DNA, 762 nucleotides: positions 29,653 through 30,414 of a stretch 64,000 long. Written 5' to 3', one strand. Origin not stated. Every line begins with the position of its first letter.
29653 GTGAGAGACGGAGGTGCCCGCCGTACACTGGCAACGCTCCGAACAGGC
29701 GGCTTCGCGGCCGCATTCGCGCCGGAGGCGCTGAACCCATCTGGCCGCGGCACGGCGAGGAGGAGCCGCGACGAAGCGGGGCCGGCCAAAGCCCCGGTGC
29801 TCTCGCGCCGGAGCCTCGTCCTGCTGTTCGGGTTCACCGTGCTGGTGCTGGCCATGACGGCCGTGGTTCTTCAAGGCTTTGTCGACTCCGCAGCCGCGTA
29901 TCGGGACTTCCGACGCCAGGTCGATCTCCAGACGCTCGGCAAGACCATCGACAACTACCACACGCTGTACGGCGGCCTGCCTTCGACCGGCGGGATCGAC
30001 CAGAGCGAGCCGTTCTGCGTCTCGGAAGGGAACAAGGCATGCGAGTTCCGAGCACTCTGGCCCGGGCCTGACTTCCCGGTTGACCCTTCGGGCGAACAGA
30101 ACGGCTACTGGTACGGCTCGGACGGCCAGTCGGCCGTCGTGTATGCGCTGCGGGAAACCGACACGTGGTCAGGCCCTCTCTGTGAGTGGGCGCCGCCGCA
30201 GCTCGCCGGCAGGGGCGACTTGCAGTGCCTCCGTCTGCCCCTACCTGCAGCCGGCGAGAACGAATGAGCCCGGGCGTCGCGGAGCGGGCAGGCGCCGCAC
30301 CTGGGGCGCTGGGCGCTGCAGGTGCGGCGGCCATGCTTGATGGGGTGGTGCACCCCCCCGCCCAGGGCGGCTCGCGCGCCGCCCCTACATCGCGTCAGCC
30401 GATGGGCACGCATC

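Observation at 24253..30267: Three tandem GT-C glycosyltransferases, each fused to a pseudopilin (GspG)-like C-terminal domain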

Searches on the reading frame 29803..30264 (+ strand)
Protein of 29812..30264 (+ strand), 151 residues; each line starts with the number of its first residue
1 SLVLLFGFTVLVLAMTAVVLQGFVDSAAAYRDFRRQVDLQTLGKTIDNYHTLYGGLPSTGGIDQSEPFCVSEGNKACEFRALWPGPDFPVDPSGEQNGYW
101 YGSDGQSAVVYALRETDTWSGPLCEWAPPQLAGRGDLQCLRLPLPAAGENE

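Call 10: search_protein_families(library=pfam, proteins=[window:29812-30264:+], max_evalue=10)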
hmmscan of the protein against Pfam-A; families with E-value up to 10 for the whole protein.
seq(151 aa): 0 families

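Call 11: search_solved_structures(query=window:29812-30264:+, max_evalue=10, show_alignments=3)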
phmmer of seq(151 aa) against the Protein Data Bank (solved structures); distinct sequences matched with E-value up to 10: 0.

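Call 12: find_homologous_proteins(query=window:29812-30264:+, max_evalue=0.01)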
Query seq(151 aa): 63 candidates shared short words with the query, none scored E <= 0.01.
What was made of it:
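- Tried and rejected: The word-indexed protein search with the ORF3 module alone found nothing, not even itself (call 12).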

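Call 19: search_solved_structures(query=A4, max_evalue=10, show_alignments=3)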
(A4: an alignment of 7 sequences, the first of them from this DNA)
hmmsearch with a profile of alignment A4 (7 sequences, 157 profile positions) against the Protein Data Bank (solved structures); distinct sequences matched with E-value up to 10: 0.
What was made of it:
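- On Type IV pilin-like proteins / T2SS major pseudopilin GspG: No PDB chain is hit by a single sequence or by the 7-sequence profile (calls 11, 19).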

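Call 24: predict_structure(alignment_id=A4)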
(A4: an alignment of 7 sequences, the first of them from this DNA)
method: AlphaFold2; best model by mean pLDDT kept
length: 154 residues; sequences in the alignment: 7
mean_pLDDT: 84.1   pTM: 0.73
mean pLDDT of the five models: 84.1, 80.4, 71.0, 65.4, 59.1
residues with pLDDT >= 90: 65; 70-90: 66; 50-70: 19; < 50: 4
segments of 3 or more residues with pLDDT < 50: 151-154
pLDDT, mean of each block of 10 residues (from residue 1): 81 80 63 89 94 95 94 92 90 80 95 89 72 87 78 42
secondary structure, 60 per line:
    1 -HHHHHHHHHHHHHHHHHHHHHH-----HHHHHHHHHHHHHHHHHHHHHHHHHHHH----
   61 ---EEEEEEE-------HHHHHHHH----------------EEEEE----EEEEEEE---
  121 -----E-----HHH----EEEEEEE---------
elements in order: H2-23 H29-56 E64-70 H78-85 E102-106 E111-117 E139-145
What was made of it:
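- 29896..30237 (+): Pseudopilin-head domain of paralogue 3 (residues 491-604, Cys 531, 539, 586, 601). AF2 of the module: pLDDT 84.1, a helix plus four strands (call 24).
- On Type IV pilin-like proteins / T2SS major pseudopilin GspG: The AF2 secondary structure fits (call 24).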

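Call 26: search_protein_representatives(alignment_id=A4)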
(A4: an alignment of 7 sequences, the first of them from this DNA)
Query: 7 sequences, 157 profile positions. Proteins with E-value up to 0.001 (for the whole library): 1128; up to 1e-10: 132; up to 1e-30: 2. The best 150 are listed.
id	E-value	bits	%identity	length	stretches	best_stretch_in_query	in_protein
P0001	8.0e-66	236.7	-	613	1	2-156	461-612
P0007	3.0e-64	231.6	-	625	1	2-150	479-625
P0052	4.3e-28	114.1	-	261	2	33-147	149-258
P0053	2.5e-24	101.9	-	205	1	30-149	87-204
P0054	7.9e-23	97.0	-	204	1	27-147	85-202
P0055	8.4e-23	96.9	-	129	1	29-149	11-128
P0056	8.9e-23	96.9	-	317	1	30-147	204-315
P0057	3.3e-22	95.0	-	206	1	31-147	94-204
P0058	3.6e-22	94.9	-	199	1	34-147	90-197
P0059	5.5e-22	94.3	-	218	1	27-151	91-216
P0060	1.4e-21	93.0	-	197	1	32-147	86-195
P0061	1.9e-21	92.5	-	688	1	32-147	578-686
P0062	2.8e-21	92.0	-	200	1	30-148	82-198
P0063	5.2e-21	91.1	-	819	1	32-146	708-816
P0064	7.7e-21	90.6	-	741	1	8-147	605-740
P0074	9.2e-19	83.8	-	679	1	27-151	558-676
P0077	1.5e-18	83.1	-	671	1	31-145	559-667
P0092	1.0e-16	77.1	-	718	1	30-147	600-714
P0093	1.2e-16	77.0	-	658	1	32-147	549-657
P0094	1.3e-16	76.9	-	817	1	32-140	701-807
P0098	8.6e-16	74.2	-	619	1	29-145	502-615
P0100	9.3e-16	74.1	-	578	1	30-149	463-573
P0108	4.3e-15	71.9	-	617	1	32-147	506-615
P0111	7.9e-15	71.0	-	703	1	23-133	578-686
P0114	1.3e-14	70.3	-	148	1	9-146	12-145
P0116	2.5e-14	69.4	-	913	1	30-147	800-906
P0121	8.5e-14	67.7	-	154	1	12-139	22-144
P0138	8.4e-13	64.5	-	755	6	28-123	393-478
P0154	9.5e-12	61.0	-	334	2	7-123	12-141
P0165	3.2e-11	59.3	-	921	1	14-149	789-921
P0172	4.5e-11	58.8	-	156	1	8-145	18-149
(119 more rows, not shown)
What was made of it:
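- A profile of seven modules finds 1,128 proteins at E <= 1e-3 among 1.84 billion representatives (call 26).
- Tried and rejected: The exhaustive profile search was needed (call 26).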

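Call 28: fold_search(model_id=the predicted structure, library=pdb)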
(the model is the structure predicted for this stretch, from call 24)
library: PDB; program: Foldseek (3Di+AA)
matches with E <= 10: 25; with E <= 0.001: 0
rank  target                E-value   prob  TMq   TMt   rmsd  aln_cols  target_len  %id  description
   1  1t92_A                1.9e-01  0.60  0.39  0.52   6.5       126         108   17  Crystal structure of N-terminal truncated pseudopilin PulG (released 2004-10-05)
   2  9iuf_A                3.0e-01  0.60  0.38  0.30   6.7       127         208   14  Cryo-EM structure of the type IVb pilus from enterotoxigenic Escherichia coli (released 2025-05-28)
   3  3g20_B                6.1e-01  0.35  0.37  0.46   7.2       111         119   17  Crystal structure of the major pseudopilin from the type 2 secretion system of enterohaemorrhagic Escherichia coli (released 2009-07-28)
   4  3g20_A                1.1e+00  0.14  0.33  0.43   7.4       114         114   18  Crystal structure of the major pseudopilin from the type 2 secretion system of enterohaemorrhagic Escherichia coli (released 2009-07-28)
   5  3gn9_A                1.2e+00  0.30  0.37  0.50   6.8        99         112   17  Crystal structure of the major pseudopilin from the type 2 secretion system of Vibrio vulnificus (released 2009-07-28)
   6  6t8s_BBB              1.5e+00  0.25  0.38  0.43   6.7       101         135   12  Structure of the major Type IV pilin PilA1 from Clostridium difficile (released 2020-03-25)
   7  6t8s_AAA              1.5e+00  0.21  0.36  0.41   6.9        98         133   12  Structure of the major Type IV pilin PilA1 from Clostridium difficile (released 2020-03-25)
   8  6t8s_CCC              1.6e+00  0.21  0.37  0.43   6.8       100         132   12  Structure of the major Type IV pilin PilA1 from Clostridium difficile (released 2020-03-25)
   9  5vxx_A                1.7e+00  0.06  0.26  0.25  10.7       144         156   13  Cryo-EM reconstruction of Neisseria gonorrhoeae Type IV pilus (released 2017-07-12)
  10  8dx4_D                2.1e+00  0.08  0.36  0.14   8.0       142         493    8  Clostridioides difficile R20291 minor pilin - PilW fused with Maltose Binding Protein (released 2022-09-21)
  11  4noa                  2.4e+00  0.16  0.32  0.43   5.2        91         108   11  Truncated minor pilin PilE from Pseudomonas aeruginosa (released 2014-11-19)
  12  4lw9_A                2.4e+00  0.14  0.37  0.46   7.1       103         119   20  Crystal structure of Vibrio cholera major pseudopilin EpsG (released 2014-07-16)
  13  4tsm_A                2.6e+00  0.15  0.37  0.13   6.1       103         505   12  MBP-fusion protein of PilA1 from C. difficile R20291 residues 26-166 (released 2015-01-14)
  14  8p3b                  2.9e+00  0.08  0.27  0.26   9.1       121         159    7  Neisseria meningitidis Type IV pilus SA-GATDH variant (released 2024-04-03)
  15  2lc1_MODEL_1_A        3.1e+00  0.06  0.19  0.26   6.5        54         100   17  Rv0020c_FHA Structure (released 2011-11-02)
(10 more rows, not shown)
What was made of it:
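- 29896..30237 (+): Top Foldseek hits are PulG, GspG, EpsG and type IV pilins (call 28).
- On Type IV pilin-like proteins / T2SS major pseudopilin GspG: The top Foldseek hits are PulG, GspG, EpsG and type IV pilins, but E is 0.19-3 and TM is 0.4-0.5 (call 28).
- Closest known: Type II secretion major pseudopilin GspG / PulG / EpsG. Same: A membrane helix leads into a long helix packed on an antiparallel sheet (calls 24, 28).
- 13 of its top 14 Foldseek hits are pseudopilins or type IV pilins (calls 24, 28). Foldseek E-values for the module are 0.19 or worse, and TM-scores are 0.4-0.5 (call 28).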

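Call 29: search_protein_families(library=pfam, alignment_id=A5, max_evalue=0.001)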
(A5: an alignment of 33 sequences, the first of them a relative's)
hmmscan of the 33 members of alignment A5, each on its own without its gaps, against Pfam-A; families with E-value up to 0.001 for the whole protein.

A. member 1, P0061 (688 aa): 1 family
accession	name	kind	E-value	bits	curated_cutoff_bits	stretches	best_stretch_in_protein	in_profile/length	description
PF13231.12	PMT_2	-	9.8e-11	42.6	26.1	1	97-230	3-133/160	Dolichyl-phosphate-mannose-protein mannosyltransferase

B. families by the number of members that match (of 33 scanned): 8 families
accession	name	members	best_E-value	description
PF13231.12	PMT_2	24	6.6e-16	Dolichyl-phosphate-mannose-protein mannosyltransferase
PF08334.16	T2SSG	7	1.3e-16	Type II secretion system (T2SS), protein G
PF02366.24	PMT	4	5.7e-13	Dolichyl-phosphate-mannose-protein mannosyltransferase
PF02516.20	STT3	2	0.00061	Oligosaccharyl transferase STT3, N-terminal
PF13075.11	DUF3939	1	2.3e-11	Protein of unknown function (DUF3939)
PF16649.10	IL23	1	2.9e-06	Interleukin 23 subunit alpha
PF16191.10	E1_4HB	1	4.9e-05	Ubiquitin-activating enzyme E1 four-helix bundle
PF20294.3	KMPT-N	1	9.5e-05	KTSC and Metallopeptidase N-terminal fusion domain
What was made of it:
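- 24 of 33 long hits carry PMT_2 (call 29).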

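Call 31: search_protein_families(library=pfam, alignment_id=A6, max_evalue=0.001)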
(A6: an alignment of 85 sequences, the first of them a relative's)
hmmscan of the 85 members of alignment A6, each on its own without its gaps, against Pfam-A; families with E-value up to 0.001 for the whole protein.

A. member 1, P0052 (261 aa): 1 family
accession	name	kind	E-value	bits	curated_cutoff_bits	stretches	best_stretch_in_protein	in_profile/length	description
PF08334.16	T2SSG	-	1.5e-09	38.3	21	1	16-80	17-82/108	Type II secretion system (T2SS), protein G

B. families by the number of members that match (of 85 scanned): 5 families
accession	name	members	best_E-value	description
PF08334.16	T2SSG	25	1e-09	Type II secretion system (T2SS), protein G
PF01799.25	Fer2_2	1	2.6e-19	[2Fe-2S] binding domain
PF07963.17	N_methyl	1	1.7e-15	Prokaryotic N-terminal methylation motif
PF00111.32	Fer2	1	2.8e-05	2Fe-2S iron-sulfur cluster binding domain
PF03461.20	TRCF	1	0.00042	TRCF domain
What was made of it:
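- On Type IV pilin-like proteins / T2SS major pseudopilin GspG: 32 of 118 family members match T2SSG at E <= 1e-3 (calls 29, 31).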

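Call 34: search_protein_families(library=pfam, proteins=[P0154, P0052, P0064, P0165, P0114, P0172, P0121, P0061, P0063, P0074], max_evalue=0.01)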
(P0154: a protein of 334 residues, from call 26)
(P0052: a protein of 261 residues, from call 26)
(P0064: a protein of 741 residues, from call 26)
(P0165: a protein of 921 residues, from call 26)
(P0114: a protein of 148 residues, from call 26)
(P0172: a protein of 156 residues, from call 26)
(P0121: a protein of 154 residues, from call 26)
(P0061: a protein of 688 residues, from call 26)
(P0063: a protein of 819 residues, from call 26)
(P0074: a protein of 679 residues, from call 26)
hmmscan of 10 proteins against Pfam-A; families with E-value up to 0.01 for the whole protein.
P0154 (334 aa): 3 families
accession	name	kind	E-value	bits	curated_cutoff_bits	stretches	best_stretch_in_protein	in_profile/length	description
PF07963.17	N_methyl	-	1.7e-15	56.3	21.2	2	2-27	1-26/27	Prokaryotic N-terminal methylation motif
PF08334.16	T2SSG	-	1e-09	38.9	21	1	220-300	1-81/108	Type II secretion system (T2SS), protein G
PF01939.22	NucS_C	-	0.009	16.4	24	0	6-68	18-81/124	Endonuclease NucS C-terminal domain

P0052 (261 aa): 1 family
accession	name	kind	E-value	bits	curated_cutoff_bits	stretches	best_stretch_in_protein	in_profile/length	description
PF08334.16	T2SSG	-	1.5e-09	38.3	21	1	16-80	17-82/108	Type II secretion system (T2SS), protein G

P0064 (741 aa): 2 families
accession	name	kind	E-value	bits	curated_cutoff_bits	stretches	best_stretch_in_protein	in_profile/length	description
PF13231.12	PMT_2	-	3.4e-12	47.3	26.1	1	158-315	5-158/160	Dolichyl-phosphate-mannose-protein mannosyltransferase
PF08334.16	T2SSG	-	0.005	17.3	21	0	636-712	15-89/108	Type II secretion system (T2SS), protein G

P0165 (921 aa): 2 families
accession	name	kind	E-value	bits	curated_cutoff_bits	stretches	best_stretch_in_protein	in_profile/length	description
PF13231.12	PMT_2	-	1.2e-08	35.8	26.1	1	354-477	23-142/160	Dolichyl-phosphate-mannose-protein mannosyltransferase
PF02516.20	STT3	-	0.0014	18.6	24.5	1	355-411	98-156/405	Oligosaccharyl transferase STT3, N-terminal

P0114 (148 aa): 1 family
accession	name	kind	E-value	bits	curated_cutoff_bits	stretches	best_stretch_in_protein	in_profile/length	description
PF08334.16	T2SSG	-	0.00048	20.6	21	1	46-113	13-82/108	Type II secretion system (T2SS), protein G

P0172 (156 aa): 0 families

P0121 (154 aa): 0 families

P0061 (688 aa): 2 families
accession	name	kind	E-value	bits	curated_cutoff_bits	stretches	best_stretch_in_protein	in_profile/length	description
PF13231.12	PMT_2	-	9.8e-11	42.6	26.1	1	97-230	3-133/160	Dolichyl-phosphate-mannose-protein mannosyltransferase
PF08334.16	T2SSG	-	0.0059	17.1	21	0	586-658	16-88/108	Type II secretion system (T2SS), protein G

P0063 (819 aa): 2 families
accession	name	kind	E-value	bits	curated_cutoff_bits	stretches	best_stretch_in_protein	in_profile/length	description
PF13231.12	PMT_2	-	5.3e-09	36.9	26.1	1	104-255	11-158/160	Dolichyl-phosphate-mannose-protein mannosyltransferase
PF08334.16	T2SSG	-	0.0092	16.5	21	0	715-783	15-80/108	Type II secretion system (T2SS), protein G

P0074 (679 aa): 4 families
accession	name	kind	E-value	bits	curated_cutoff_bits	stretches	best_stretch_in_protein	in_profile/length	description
PF13231.12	PMT_2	-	8.8e-08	33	26.1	1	91-233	7-148/160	Dolichyl-phosphate-mannose-protein mannosyltransferase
PF02366.24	PMT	-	0.00014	22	22.7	1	87-249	62-233/245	Dolichyl-phosphate-mannose-protein mannosyltransferase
PF02516.20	STT3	-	0.00086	19.4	24.5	1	113-314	103-312/405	Oligosaccharyl transferase STT3, N-terminal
PF08334.16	T2SSG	-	0.0019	18.7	21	1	571-639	16-81/108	Type II secretion system (T2SS), protein G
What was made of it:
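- The E-values are library-wide: 9.5e-12 to a true GspG-type prepilin, and 1e-9 to 1e-28 to family members that match T2SSG over the same stretch (calls 26, 34).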

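Call 35: find_related_loci(query=A4, collection=genome_contigs, flank=10000)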
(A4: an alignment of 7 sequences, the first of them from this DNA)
Query A4 (154 aa) in genome_contigs; peptide patterns used: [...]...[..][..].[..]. (x = any residue, [..] = any of these).
19 stretches matched a pattern; 10 encode a relative of the query (tblastn E <= 1e-3); 10 distinct loci.
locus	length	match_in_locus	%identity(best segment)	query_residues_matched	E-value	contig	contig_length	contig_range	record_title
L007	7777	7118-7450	35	34-146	1e-14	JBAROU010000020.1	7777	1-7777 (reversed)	MAG: Dehalococcoidia bacterium isolate MFD13504_ilm_asm_bin10 k127_327767, whole genome shotgun sequence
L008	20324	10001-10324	37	34-144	1e-12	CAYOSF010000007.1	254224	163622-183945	MAG TPA_asm: uncultured Dehalococcoidia bacterium isolate SRP323688_co1_41 genome assembly, contig: NODE_70_length_25422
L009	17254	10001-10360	34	28-143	2e-12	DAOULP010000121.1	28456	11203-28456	MAG TPA_asm: Dehalococcoidia bacterium isolate W31_46 k127_992015, whole genome shotgun sequence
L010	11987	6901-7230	38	34-146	2e-12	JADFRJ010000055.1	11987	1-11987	MAG: Chloroflexota bacterium isolate B85T3L11 B85T3L11_NODE5672, whole genome shotgun sequence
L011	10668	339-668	34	34-146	1e-11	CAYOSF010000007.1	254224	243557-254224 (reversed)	MAG TPA_asm: uncultured Dehalococcoidia bacterium isolate SRP323688_co1_41 genome assembly, contig: NODE_70_length_25422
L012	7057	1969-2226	40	34-119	1e-11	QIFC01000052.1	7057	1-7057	MAG: Chloroflexi bacterium isolate SZUA-185 Ga0063294_10008010, whole genome shotgun sequence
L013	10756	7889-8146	39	34-119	5e-11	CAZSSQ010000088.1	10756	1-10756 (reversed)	MAG TPA_asm: uncultured Dehalococcoidia bacterium isolate binchicken_co89_553 genome assembly, contig: NODE_12320_length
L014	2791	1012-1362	31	28-144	2e-10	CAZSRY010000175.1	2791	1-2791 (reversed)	MAG TPA_asm: uncultured Dehalococcoidia bacterium isolate binchicken_co89_500 genome assembly, contig: NODE_84041_length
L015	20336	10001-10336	32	32-146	3e-10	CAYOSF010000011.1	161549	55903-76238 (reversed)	MAG TPA_asm: uncultured Dehalococcoidia bacterium isolate SRP323688_co1_41 genome assembly, contig: NODE_181_length_1615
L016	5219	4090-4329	37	38-118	9e-10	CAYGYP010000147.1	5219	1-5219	MAG TPA_asm: uncultured Candidatus Bathyarchaeia archaeon isolate ERP119294_co3_318 genome assembly, contig: NODE_18251_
